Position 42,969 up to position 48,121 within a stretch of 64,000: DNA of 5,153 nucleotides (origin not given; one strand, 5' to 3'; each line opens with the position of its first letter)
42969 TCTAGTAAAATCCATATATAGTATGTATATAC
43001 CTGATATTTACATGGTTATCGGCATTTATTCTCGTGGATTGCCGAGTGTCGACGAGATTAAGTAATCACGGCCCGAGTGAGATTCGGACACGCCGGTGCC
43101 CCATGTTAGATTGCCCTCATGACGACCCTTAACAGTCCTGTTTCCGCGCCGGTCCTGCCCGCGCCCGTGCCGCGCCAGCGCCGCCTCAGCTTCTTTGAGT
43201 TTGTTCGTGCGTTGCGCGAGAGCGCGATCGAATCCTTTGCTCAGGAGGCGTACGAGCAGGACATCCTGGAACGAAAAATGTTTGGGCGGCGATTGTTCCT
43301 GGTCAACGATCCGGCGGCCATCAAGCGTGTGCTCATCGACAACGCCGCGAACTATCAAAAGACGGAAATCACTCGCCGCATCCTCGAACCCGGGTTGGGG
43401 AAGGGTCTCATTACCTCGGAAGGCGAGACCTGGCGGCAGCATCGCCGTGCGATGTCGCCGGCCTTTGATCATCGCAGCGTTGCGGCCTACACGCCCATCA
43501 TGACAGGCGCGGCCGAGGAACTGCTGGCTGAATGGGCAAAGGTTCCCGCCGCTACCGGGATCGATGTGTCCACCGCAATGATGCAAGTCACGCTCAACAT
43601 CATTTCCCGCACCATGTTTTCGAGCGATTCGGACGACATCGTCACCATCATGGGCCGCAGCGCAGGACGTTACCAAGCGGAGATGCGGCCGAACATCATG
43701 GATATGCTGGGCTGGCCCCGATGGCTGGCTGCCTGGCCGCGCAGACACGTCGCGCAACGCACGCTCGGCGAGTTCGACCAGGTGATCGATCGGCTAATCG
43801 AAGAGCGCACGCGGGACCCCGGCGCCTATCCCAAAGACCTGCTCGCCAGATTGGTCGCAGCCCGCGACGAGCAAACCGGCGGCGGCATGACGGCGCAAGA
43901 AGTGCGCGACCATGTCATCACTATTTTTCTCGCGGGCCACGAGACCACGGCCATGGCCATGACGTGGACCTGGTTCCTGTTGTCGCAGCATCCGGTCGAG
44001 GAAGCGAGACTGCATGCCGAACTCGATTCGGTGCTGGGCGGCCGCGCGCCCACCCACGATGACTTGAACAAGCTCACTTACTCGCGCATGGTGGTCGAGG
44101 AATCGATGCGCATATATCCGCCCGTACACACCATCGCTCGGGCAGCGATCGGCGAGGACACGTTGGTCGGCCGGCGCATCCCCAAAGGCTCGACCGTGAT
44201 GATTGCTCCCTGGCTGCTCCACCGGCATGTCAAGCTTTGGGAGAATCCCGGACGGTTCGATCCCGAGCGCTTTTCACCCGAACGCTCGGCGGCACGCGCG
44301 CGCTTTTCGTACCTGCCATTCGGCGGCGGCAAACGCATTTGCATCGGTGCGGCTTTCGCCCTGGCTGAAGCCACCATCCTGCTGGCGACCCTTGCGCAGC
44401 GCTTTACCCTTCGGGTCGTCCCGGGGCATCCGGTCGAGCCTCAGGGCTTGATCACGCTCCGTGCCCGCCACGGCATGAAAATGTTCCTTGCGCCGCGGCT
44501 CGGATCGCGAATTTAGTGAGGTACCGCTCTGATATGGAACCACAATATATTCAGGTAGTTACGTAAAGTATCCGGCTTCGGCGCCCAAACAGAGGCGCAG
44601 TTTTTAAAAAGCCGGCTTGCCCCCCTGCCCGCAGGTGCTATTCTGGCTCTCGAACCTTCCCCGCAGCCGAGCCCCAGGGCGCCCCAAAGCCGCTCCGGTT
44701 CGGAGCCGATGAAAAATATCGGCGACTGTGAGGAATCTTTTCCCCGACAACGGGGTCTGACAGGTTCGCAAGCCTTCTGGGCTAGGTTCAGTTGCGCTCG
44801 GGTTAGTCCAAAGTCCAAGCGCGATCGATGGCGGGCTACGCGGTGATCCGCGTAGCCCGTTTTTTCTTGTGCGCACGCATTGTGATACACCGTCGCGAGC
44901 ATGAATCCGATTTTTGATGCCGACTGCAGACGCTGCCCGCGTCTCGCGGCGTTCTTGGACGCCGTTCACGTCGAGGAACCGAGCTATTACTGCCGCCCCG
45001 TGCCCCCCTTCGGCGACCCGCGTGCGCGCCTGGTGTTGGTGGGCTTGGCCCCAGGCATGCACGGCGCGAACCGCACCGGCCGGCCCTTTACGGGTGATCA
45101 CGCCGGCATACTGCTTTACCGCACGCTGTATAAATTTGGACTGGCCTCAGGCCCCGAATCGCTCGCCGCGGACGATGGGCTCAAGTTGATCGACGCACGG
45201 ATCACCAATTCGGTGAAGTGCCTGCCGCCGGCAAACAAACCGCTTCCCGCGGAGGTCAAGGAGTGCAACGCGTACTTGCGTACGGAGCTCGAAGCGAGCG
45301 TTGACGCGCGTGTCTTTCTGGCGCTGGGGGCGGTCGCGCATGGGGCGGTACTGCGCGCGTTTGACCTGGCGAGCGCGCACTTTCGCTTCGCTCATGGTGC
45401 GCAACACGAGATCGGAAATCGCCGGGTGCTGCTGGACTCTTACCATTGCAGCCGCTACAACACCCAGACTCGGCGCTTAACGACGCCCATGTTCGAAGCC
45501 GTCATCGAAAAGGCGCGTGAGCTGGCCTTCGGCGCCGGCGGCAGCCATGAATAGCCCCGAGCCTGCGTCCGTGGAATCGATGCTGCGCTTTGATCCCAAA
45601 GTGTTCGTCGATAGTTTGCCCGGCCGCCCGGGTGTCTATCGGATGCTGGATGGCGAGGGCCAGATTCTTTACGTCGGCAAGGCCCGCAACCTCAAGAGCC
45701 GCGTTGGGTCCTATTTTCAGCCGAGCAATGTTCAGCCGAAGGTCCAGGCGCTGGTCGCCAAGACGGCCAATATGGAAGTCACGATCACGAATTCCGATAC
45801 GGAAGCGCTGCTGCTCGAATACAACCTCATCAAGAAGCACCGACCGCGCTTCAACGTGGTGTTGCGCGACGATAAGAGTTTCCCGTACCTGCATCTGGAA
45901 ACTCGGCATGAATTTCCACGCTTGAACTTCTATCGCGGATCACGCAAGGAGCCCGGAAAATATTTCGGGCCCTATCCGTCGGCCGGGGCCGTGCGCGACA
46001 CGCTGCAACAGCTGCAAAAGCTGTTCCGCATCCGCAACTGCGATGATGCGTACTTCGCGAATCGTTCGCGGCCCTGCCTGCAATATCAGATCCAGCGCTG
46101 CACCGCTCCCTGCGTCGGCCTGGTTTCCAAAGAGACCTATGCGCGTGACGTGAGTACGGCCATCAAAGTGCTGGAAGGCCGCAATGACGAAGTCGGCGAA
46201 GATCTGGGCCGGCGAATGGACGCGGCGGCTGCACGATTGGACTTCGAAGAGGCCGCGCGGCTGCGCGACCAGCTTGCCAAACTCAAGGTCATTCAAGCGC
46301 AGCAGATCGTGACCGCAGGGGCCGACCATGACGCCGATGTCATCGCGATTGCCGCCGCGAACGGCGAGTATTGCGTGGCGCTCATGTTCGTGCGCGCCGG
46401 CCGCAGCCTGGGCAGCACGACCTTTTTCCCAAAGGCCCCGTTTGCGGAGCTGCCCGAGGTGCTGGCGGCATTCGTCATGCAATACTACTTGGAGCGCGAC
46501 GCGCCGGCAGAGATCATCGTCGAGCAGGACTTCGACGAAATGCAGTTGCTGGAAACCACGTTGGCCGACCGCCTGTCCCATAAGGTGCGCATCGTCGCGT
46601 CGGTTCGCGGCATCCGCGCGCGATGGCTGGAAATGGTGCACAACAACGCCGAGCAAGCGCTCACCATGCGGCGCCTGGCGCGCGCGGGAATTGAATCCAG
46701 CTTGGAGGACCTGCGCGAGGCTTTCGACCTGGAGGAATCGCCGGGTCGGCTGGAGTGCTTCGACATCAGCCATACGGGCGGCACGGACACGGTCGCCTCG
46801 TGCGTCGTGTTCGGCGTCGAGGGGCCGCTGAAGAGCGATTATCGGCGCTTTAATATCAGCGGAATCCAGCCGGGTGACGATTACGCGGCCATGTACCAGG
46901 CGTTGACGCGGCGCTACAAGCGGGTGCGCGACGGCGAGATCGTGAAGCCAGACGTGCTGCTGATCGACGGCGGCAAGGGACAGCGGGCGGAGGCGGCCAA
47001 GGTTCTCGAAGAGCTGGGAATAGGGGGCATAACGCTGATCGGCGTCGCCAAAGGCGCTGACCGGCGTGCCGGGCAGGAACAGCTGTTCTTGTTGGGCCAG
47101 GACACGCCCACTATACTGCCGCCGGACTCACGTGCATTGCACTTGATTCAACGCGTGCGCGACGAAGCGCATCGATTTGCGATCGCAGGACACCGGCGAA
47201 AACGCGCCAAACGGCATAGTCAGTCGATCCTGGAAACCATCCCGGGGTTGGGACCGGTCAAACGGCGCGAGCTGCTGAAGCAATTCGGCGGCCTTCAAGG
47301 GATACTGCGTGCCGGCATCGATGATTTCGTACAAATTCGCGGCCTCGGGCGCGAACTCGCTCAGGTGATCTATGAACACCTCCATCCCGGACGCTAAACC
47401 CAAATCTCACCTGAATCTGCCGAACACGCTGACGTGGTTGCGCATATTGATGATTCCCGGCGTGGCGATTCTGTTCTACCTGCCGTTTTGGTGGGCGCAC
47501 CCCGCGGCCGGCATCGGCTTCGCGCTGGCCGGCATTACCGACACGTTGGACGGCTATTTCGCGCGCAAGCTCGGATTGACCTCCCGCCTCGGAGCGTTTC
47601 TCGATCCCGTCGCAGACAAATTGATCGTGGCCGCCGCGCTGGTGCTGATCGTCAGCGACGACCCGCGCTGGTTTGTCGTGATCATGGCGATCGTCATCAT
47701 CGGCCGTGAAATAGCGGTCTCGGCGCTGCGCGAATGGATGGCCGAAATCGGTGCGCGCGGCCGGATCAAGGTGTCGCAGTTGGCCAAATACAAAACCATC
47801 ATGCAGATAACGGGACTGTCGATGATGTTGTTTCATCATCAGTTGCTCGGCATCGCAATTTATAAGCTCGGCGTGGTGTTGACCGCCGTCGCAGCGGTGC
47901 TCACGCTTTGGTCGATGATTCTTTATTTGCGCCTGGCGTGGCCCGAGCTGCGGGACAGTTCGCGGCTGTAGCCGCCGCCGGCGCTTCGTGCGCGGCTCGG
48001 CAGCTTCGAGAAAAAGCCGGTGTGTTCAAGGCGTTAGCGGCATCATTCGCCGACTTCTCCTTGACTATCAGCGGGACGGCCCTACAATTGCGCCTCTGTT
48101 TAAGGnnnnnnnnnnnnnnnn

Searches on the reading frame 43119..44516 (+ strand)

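Call 49: search_protein_families(library=pfam, proteins=[window:43119-44516:+], max_evalue=0.001)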
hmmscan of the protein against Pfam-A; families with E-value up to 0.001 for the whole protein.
window:43119-44516:+ (465 aa): 1 family
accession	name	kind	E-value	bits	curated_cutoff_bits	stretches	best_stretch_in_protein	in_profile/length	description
PF00067.27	p450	-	4.1e-87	293.3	22.8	1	45-441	33-444/462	Cytochrome P450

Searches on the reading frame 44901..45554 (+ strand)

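Call 49: search_protein_families(library=pfam, proteins=[window:44901-45554:+], max_evalue=0.001)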
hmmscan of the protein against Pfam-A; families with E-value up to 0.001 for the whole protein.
window:44901-45554:+ (217 aa): 1 family
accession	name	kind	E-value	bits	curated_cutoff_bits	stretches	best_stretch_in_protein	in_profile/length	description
PF03167.25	UDG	-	1e-25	90.9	24.3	1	35-204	1-139/141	Uracil DNA glycosylase superfamily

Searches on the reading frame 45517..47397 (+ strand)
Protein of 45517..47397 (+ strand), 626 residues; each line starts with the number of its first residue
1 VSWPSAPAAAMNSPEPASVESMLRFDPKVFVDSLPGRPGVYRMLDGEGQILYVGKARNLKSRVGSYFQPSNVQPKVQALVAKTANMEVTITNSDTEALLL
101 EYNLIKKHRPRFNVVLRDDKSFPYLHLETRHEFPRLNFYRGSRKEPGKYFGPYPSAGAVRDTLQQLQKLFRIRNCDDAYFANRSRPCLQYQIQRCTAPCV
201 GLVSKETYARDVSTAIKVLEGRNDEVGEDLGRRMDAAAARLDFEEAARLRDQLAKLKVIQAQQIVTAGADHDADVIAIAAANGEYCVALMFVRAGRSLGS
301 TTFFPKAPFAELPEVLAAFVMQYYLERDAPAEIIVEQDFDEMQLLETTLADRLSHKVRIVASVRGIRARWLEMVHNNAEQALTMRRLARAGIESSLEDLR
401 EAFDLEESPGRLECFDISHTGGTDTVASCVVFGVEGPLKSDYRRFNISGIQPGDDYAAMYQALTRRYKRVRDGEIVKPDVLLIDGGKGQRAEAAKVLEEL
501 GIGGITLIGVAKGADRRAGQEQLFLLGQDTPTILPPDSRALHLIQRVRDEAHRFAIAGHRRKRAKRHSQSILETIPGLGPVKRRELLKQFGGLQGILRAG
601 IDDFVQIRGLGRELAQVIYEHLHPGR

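Call 49: search_protein_families(library=pfam, proteins=[window:45517-47397:+], max_evalue=0.001)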
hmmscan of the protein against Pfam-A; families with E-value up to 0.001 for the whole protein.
window:45517-47397:+ (626 aa): 8 families
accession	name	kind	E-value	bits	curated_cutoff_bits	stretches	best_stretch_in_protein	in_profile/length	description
PF08459.17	UvrC_RNaseH_dom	-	3.8e-54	183.3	22.3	1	401-556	2-159/159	UvrC RNAse H endonuclease domain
PF22920.2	UvrC_RNaseH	-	9.2e-33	113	24.3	1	272-383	1-114/116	UvrC Ribonuclease H-like domain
PF01541.30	GIY-YIG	-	5.2e-10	39.9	22.6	1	38-111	2-76/78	GIY-YIG catalytic domain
PF02151.25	UVR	-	1.6e-09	37.6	21.5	1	232-257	9-34/36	UvrB/uvrC motif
PF14520.12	HHH_5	-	5.1e-08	33.7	27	1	572-622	4-55/57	Helix-hairpin-helix domain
PF00633.29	HHH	-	6.7e-05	23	24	0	593-621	2-30/30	Helix-hairpin-helix motif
PF12826.13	HHH_2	-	0.00028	21.4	27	1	575-623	8-56/64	Helix-hairpin-helix motif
PF24348.1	DUF7508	-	0.00064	20.3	26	0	31-63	15-46/79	Domain of unknown function (DUF7508)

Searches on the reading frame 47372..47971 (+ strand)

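Call 69: search_protein_families(library=ncbifam, proteins=[window:47372-47971:+], max_evalue=0.00001)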
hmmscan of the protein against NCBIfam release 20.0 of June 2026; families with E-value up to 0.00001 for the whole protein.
window:47372-47971:+ (199 aa): 5 families
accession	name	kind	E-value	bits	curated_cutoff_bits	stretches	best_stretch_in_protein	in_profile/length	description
NF008090.0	PRK10832.1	equivalog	1.9e-50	171.4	304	1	13-195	2-181/182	CDP-diacylglycerol--glycerol-3-phosphate 3-phosphatidyltransferase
TIGR00560.1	pgsA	equivalog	5.2e-46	157.4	109.1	1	15-193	2-180/183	CDP-diacylglycerol--glycerol-3-phosphate 3-phosphatidyltransferase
NF053678.1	ClpnSynClsA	equivalog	8.5e-18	65.2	240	1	14-186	3-172/180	cardiolipin synthase ClsA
NF040950.1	archin_ph_syn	equivalog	4.2e-10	39.8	180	1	17-179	26-187/191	archaetidylinositol phosphate synthase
NF041135.1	IPPtranDIPPsyn_Thcocales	equivalog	7.5e-06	25.2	580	0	17-113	252-347/419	bifunctional L-myo-inositol-1-phosphate cytidylyltransferase/CDP-L-myo-inositol myo-inositolphosphotransferase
